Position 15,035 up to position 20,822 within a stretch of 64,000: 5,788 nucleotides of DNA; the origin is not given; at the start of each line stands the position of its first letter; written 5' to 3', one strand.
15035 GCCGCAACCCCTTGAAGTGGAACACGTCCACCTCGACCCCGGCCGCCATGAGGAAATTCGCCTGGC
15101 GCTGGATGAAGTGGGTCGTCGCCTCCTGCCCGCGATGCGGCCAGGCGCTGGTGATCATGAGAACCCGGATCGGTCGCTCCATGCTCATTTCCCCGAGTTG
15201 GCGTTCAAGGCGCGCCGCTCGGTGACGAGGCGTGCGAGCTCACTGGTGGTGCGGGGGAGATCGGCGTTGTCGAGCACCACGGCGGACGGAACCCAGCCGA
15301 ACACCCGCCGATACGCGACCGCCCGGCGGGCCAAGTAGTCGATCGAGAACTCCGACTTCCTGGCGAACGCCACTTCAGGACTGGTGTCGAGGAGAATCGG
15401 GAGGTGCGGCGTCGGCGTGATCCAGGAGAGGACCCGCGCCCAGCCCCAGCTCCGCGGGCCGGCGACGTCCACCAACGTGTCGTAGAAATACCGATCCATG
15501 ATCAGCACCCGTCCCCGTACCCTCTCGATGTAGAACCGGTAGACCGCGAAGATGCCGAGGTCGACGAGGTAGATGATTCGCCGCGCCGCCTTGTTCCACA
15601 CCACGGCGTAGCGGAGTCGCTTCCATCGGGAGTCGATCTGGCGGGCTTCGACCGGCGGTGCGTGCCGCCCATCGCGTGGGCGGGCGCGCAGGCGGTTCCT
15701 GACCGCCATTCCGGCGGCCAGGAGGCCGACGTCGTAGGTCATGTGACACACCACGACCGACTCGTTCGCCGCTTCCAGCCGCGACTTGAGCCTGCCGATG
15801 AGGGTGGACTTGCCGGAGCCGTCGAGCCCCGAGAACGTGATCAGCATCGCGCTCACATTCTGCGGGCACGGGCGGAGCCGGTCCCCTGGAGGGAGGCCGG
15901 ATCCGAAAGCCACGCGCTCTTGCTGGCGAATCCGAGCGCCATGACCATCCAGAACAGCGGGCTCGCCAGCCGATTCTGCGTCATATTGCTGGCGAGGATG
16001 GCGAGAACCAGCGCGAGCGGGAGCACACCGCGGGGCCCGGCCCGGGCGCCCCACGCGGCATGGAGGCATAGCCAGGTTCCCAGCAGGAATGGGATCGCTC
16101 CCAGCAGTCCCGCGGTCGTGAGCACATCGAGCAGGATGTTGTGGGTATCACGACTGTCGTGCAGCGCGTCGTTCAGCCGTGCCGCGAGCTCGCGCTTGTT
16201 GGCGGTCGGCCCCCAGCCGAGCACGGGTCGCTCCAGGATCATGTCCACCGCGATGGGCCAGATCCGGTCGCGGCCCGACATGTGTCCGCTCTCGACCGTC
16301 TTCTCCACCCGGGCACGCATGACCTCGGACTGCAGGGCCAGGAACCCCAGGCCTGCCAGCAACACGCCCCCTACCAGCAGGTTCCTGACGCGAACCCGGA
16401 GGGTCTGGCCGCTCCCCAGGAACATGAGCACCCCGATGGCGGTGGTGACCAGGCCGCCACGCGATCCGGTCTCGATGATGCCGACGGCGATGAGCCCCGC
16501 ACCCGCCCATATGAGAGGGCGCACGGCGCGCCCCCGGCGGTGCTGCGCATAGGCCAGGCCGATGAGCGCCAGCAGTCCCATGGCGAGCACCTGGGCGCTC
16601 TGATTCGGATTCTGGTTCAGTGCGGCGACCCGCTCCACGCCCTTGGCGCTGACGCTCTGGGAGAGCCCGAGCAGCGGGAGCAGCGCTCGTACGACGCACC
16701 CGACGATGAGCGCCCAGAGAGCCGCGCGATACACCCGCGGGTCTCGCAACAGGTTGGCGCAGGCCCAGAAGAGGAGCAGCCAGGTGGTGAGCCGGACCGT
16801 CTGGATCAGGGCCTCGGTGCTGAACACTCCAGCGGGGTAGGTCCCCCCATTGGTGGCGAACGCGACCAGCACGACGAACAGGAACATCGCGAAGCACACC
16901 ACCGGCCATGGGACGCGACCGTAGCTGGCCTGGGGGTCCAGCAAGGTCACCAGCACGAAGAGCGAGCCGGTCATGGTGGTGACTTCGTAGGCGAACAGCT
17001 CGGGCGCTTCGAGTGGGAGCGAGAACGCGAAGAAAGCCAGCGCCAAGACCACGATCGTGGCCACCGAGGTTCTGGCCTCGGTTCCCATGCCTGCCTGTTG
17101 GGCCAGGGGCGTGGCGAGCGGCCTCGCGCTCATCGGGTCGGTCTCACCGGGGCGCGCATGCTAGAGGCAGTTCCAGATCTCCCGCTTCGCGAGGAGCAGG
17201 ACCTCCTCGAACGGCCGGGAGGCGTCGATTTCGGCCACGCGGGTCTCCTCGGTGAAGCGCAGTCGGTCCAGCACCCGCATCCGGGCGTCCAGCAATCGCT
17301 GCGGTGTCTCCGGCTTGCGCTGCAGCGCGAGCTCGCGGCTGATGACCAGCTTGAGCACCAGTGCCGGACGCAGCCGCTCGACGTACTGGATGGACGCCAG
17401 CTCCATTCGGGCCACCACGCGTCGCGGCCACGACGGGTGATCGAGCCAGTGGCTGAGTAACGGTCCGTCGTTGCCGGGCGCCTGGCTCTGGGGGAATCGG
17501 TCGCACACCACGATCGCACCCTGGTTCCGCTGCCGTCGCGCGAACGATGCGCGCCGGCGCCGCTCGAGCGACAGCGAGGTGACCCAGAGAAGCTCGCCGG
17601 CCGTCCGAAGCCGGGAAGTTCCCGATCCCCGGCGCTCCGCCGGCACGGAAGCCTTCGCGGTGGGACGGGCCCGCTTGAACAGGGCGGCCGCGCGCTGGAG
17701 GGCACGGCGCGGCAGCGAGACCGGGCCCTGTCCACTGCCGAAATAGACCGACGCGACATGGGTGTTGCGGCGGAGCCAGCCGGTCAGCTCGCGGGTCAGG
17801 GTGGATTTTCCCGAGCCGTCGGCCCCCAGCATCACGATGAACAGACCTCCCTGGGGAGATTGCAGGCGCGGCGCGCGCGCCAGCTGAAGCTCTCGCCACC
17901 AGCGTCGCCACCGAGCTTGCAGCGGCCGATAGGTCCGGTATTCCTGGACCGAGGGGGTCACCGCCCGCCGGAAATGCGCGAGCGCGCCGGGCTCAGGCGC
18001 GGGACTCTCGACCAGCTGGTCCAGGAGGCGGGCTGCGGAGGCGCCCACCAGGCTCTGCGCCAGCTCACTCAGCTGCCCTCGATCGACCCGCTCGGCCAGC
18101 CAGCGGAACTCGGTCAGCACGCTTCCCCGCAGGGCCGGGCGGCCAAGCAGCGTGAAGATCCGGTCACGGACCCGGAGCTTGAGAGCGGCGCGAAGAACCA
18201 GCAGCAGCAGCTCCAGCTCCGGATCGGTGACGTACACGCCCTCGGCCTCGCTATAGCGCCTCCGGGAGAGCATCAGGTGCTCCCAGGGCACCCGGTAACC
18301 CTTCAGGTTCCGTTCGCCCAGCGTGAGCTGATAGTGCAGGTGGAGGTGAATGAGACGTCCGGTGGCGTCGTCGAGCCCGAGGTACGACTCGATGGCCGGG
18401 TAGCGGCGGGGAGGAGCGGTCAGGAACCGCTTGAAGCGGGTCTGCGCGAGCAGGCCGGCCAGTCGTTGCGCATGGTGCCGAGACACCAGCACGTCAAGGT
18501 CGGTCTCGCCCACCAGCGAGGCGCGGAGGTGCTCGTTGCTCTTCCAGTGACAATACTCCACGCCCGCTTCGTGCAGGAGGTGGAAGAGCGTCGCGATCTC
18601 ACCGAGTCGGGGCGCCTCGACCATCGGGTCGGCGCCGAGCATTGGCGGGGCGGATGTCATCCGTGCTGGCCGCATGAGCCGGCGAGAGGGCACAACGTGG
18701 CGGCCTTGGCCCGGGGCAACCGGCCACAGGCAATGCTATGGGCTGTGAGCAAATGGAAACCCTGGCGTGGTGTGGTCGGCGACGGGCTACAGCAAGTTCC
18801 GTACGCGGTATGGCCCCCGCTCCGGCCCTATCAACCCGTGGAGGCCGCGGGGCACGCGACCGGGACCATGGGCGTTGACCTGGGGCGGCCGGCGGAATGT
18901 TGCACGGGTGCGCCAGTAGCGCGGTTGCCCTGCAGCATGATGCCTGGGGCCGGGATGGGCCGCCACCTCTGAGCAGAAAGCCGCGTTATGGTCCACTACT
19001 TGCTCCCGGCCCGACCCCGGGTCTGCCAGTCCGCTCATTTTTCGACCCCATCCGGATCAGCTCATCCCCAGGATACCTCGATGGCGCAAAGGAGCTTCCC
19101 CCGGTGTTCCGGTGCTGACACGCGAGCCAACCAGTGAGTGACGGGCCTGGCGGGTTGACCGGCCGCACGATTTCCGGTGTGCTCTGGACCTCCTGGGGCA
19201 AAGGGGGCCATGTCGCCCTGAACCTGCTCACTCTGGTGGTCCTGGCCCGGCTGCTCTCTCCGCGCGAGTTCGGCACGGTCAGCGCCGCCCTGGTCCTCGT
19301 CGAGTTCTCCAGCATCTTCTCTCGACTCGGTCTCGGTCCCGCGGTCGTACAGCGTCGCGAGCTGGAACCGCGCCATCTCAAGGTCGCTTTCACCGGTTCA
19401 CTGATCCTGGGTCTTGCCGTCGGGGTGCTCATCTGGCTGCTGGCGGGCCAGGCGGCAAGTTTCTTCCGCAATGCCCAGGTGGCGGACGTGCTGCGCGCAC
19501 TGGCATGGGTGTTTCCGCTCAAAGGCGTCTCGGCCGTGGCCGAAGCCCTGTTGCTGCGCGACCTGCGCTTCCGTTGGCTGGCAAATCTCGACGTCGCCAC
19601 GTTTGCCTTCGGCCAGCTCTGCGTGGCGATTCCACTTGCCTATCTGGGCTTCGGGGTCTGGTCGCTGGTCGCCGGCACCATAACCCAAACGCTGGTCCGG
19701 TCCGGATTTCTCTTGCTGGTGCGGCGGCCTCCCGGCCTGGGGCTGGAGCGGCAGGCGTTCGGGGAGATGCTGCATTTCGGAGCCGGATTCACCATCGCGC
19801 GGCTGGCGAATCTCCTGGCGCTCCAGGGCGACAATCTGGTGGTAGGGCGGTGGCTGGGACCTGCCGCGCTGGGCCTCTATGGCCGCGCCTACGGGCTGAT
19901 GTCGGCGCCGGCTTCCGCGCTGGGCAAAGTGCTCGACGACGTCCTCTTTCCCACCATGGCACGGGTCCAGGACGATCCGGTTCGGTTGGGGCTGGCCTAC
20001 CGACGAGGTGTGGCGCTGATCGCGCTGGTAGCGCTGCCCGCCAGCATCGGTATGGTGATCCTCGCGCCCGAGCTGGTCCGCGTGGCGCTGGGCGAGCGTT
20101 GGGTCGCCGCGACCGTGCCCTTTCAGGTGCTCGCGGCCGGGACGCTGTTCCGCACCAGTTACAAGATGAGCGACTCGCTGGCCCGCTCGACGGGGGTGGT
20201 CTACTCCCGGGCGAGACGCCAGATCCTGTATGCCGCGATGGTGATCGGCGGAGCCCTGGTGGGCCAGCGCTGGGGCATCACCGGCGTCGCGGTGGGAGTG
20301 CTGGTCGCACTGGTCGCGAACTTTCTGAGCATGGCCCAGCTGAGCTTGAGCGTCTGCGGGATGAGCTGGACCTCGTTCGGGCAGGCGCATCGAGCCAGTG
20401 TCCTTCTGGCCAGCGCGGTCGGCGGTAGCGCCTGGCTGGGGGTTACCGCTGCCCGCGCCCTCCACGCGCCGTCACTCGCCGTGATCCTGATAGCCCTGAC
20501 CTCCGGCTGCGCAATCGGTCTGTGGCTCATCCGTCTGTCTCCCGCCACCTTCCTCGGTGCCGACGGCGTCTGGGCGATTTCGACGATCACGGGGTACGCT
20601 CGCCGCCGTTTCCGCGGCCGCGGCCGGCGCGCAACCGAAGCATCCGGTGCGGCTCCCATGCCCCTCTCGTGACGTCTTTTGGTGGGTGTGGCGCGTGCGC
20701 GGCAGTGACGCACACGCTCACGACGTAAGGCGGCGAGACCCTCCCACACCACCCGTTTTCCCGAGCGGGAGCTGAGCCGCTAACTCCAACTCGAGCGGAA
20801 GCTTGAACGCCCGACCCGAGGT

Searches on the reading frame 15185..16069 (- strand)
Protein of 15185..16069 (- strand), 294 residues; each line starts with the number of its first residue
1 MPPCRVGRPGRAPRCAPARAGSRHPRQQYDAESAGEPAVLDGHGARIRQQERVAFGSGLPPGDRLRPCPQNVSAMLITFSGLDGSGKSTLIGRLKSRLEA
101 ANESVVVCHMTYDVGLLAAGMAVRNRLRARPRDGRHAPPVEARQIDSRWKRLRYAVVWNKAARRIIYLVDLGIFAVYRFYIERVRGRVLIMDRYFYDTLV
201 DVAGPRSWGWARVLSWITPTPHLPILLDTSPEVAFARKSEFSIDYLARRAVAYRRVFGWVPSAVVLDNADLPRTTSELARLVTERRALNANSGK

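Call 11: search_protein_families(library=pfam, proteins=[window:15185-16069:-], max_evalue=0.001)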
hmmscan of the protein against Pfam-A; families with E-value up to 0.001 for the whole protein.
window:15185-16069:- (294 aa): 1 family
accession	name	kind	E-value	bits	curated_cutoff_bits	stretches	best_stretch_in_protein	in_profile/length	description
PF02223.23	Thymidylate_kin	-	4.2e-08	33.5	27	0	80-107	2-29/185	Thymidylate kinase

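Call 13: search_protein_families(library=ncbifam, proteins=[window:15185-16069:-], max_evalue=0.01)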
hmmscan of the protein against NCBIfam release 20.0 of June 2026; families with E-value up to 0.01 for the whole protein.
window:15185-16069:- (294 aa): 3 families
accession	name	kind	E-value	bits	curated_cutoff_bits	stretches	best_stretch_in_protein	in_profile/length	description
TIGR00041.1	DTMP_kinase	equivalog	4.4e-08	33.1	83.25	1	73-106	3-36/196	dTMP kinase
NF005923.0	PRK07933.1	equivalog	1.5e-06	27.8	193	1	75-109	1-35/213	dTMP kinase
NF006746.0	PRK09270.1-5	subfamily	0.0012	17.8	250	1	67-110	14-57/210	nucleoside/nucleotide kinase family protein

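Call 43: search_solved_structures(query=window:15185-16069:-, max_evalue=1)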
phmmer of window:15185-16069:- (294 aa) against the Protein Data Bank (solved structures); distinct sequences matched with E-value up to 1: 15.
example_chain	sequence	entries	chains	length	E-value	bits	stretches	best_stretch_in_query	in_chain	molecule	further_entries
5x8k_A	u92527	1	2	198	0.0013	21.3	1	75-107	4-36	Thymidylate kinase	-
5xal_A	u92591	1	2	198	0.0019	20.7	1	75-107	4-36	Thymidylate kinase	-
5x7j_A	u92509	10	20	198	0.0019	20.7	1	75-107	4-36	Thymidylate kinase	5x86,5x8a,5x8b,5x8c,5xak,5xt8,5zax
5x98_B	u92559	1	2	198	0.0034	19.9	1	75-107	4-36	Thymidylate kinase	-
5x8v_B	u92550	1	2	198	0.008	18.7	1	75-107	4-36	Thymidylate kinase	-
5x99_A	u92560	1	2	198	0.0092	18.5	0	75-107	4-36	Thymidylate kinase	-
5x8j_A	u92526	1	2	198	0.013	18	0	75-107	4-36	Thymidylate kinase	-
3hjn_A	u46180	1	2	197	0.019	17.4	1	75-107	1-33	Thymidylate kinase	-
5x8d_B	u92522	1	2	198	0.027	16.9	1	75-107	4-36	Thymidylate kinase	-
3v9p_A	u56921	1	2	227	0.043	16.3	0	75-132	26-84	Thymidylate kinase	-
2plr_A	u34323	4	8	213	0.044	16.2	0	74-101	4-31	Probable thymidylate kinase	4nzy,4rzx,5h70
4dwj_A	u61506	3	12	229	0.4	13.1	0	68-101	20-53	Thymidylate kinase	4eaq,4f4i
3ld9_A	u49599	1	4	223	0.6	12.5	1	69-98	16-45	Thymidylate kinase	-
2ccg_A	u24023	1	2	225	0.94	11.9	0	69-102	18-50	THYMIDYLATE KINASE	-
4mqb_A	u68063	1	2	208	1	11.8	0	71-102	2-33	Thymidylate kinase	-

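Call 44: search_protein_families(library=pfam, proteins=[window:15185-16069:-], max_evalue=10)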
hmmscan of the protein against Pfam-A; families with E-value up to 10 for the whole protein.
window:15185-16069:- (294 aa): 13 families
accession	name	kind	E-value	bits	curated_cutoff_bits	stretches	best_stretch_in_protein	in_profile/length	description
PF02223.23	Thymidylate_kin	-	4.2e-08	33.5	27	2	80-107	2-29/185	Thymidylate kinase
PF13401.12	AAA_22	-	0.003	18.3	27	1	74-110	5-41/130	AAA domain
PF08433.16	KTI12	-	0.027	14.4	22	1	75-108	1-35/271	Chromatin associated protein KTI12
PF00448.28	SRP54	-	0.044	13.8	22.7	1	76-108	3-35/196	SRP54-type protein, GTPase domain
PF03308.22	MeaB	-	0.056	12.9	23.1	1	73-108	32-67/273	Methylmalonyl Co-A mutase-associated GTPase MeaB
PF25201.1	nSTAND6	-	0.061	13.8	27.7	1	78-164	22-112/148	Novel STAND NTPase 6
PF03193.22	RsgA_GTPase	-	0.1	12.9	30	1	71-104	103-136/174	RsgA GTPase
PF13238.12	AAA_18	-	0.11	13.4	29.4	1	77-105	1-26/128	AAA domain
PF13191.12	AAA_16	-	0.11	13.4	32.6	1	80-106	30-56/167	AAA ATPase domain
PF13671.12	AAA_33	-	0.13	13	27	1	76-99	1-24/143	AAA domain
PF01583.26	APS_kinase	-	0.2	12.1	21.1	1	75-106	3-34/152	Adenylylsulphate kinase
PF13555.12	AAA_29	-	0.23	11.6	27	1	78-91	26-39/61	P-loop containing region of AAA domain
PF00025.27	Arf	-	0.25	11.2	22.3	1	74-97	14-37/174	ADP-ribosylation factor family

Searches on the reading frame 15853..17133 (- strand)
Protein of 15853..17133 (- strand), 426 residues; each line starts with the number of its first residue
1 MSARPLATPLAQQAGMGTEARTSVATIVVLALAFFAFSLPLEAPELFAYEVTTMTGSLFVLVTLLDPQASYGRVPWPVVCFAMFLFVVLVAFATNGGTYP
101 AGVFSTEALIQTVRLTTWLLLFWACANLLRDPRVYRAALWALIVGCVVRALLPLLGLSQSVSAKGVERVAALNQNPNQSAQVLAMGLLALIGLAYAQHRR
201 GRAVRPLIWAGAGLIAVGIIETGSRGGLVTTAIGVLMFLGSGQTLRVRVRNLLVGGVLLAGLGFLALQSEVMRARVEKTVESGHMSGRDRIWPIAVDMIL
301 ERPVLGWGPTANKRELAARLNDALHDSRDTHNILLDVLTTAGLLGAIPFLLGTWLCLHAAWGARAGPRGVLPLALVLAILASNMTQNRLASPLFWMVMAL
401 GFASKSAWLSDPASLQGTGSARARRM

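Call 11: search_protein_families(library=pfam, proteins=[window:15853-17133:-], max_evalue=0.001)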
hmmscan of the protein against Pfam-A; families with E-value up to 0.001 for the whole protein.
window:15853-17133:- (426 aa): 1 family
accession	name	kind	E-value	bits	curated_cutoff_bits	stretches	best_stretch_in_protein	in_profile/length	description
PF04932.20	Wzy_C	-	1.7e-18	67.3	31.7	1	212-350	3-149/149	O-Antigen ligase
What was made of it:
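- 15853..17133 (-): Context: Wzy-type polymerase (Wzy_C). Call 11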

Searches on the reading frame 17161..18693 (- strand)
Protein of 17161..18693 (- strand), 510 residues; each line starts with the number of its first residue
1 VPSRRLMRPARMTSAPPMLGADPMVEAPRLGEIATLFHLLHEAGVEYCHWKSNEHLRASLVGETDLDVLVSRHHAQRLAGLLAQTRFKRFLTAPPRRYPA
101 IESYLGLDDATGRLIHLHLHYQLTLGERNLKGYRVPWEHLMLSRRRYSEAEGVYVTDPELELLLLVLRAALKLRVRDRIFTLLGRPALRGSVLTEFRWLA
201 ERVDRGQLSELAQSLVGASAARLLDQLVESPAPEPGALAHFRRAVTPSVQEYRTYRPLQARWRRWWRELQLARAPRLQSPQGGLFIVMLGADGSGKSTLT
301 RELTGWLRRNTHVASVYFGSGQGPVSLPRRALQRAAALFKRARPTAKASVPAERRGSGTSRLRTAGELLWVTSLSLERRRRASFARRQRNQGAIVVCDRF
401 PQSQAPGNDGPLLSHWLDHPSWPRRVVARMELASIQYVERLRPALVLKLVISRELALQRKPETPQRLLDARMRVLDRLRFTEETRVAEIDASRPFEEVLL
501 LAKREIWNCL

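Call 11: search_protein_families(library=pfam, proteins=[window:17161-18693:-], max_evalue=0.001)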
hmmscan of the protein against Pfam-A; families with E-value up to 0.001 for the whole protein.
window:17161-18693:- (510 aa): 2 families
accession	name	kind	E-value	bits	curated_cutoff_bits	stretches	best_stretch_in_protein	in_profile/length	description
PF13401.12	AAA_22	-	0.00019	22.2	27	0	282-337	4-59/130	AAA domain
PF13191.12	AAA_16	-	0.00083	20.3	32.6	1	277-401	19-142/167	AAA ATPase domain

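Call 13: search_protein_families(library=ncbifam, proteins=[window:17161-18693:-], max_evalue=0.01)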
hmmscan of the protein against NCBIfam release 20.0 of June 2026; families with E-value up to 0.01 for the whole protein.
window:17161-18693:- (510 aa): 5 families
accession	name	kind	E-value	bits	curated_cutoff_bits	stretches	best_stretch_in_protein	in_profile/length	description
TIGR00041.1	DTMP_kinase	equivalog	1.1e-05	25.3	83.25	1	283-314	4-35/196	dTMP kinase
NF010340.0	PRK13768.1-2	equivalog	0.0024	17.7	293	1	285-314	5-34/265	GTPase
TIGR04520.1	ECF_ATPase_1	equivalog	0.0026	17.2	315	1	283-310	28-55/269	energy-coupling factor transporter ATPase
NF010068.0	PRK13548.1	equivalog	0.0035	16.5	261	1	282-312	30-60/261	heme ABC transporter ATP-binding protein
TIGR01166.1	cbiO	subfamily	0.0054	16.2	211.8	1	284-311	19-46/190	cobalt ABC transporter, ATP-binding protein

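Call 42: search_solved_structures(query=window:17161-18693:-, max_evalue=1)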
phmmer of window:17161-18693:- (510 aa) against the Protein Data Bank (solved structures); distinct sequences matched with E-value up to 1: 8.
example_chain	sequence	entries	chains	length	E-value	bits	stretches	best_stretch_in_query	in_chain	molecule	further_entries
7r88_A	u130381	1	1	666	0.27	13.1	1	230-319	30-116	ATP-binding cassette sub-family G member 5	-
7jr7_A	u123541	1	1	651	0.28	13.1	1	230-319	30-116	ATP-binding cassette sub-family G member 5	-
8cub_C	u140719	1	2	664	0.28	13.1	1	230-319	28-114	ATP-binding cassette sub-family G member 5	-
5do7_A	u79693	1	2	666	0.29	13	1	230-319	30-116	ATP-binding cassette sub-family G member 5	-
7r87_A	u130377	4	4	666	0.29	13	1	230-319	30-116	ATP-binding cassette sub-family G member 5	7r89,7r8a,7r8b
5xu1_A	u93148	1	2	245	0.3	13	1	260-332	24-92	ABC transporter ATP-binding protein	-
2wwf_A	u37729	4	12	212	0.51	12.2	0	281-321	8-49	THYMIDILATE KINASE, PUTATIVE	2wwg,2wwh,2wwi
2yof_A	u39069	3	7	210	0.55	12.1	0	281-321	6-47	THYMIDYLATE KINASE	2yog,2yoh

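Call 44: search_protein_families(library=pfam, proteins=[window:17161-18693:-], max_evalue=10)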
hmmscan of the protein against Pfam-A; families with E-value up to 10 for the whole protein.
window:17161-18693:- (510 aa): 9 families
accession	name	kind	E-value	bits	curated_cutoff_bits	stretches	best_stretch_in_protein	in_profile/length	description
PF13401.12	AAA_22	-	0.00019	22.2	27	1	282-337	4-59/130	AAA domain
PF13191.12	AAA_16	-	0.00083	20.3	32.6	1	277-401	19-142/167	AAA ATPase domain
PF02223.23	Thymidylate_kin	-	0.0029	17.8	27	1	290-315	3-28/185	Thymidylate kinase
PF13521.12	AAA_28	-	0.0052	17.5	27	1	286-306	2-22/164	AAA domain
PF00005.33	ABC_tran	-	0.074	14.1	25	1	285-308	13-36/137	ABC transporter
PF24883.2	NPHP3_N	-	0.093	13.4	24.8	1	281-350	20-90/164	Nephrocystin 3, N-terminal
PF03193.22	RsgA_GTPase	-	0.11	12.7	30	1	283-321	106-144/174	RsgA GTPase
PF13671.12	AAA_33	-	0.2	12.4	27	1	286-304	2-20/143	AAA domain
PF21368.3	AI2M-like_HNH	-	0.23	11.8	23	1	128-146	22-39/49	AI2M/AI1M-like, HNH endonuclease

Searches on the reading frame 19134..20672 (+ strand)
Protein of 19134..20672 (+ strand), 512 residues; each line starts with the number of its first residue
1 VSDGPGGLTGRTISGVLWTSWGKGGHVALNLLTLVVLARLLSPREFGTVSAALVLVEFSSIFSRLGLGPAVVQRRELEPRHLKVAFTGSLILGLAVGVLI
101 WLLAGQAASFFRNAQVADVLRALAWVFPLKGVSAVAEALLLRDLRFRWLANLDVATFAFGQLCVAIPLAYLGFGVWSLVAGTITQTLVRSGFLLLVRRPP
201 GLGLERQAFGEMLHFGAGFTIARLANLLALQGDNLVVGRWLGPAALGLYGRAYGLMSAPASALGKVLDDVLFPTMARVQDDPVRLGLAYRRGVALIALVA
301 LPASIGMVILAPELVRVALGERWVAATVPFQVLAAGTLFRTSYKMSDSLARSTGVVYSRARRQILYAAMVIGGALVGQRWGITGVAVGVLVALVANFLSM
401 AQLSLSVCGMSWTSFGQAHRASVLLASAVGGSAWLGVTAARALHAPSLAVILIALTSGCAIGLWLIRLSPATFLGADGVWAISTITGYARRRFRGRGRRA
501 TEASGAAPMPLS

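Call 11: search_protein_families(library=pfam, proteins=[window:19134-20672:+], max_evalue=0.001)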
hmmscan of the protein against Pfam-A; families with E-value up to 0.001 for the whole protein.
window:19134-20672:+ (512 aa): 2 families
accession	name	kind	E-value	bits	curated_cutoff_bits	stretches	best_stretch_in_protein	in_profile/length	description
PF13440.11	Polysacc_synt_3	-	6.8e-79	265.6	23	1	36-326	1-291/293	Polysaccharide biosynthesis protein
PF01943.22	Polysacc_synt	-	6.9e-31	108.1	28.2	1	15-278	4-273/274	Polysaccharide biosynthesis protein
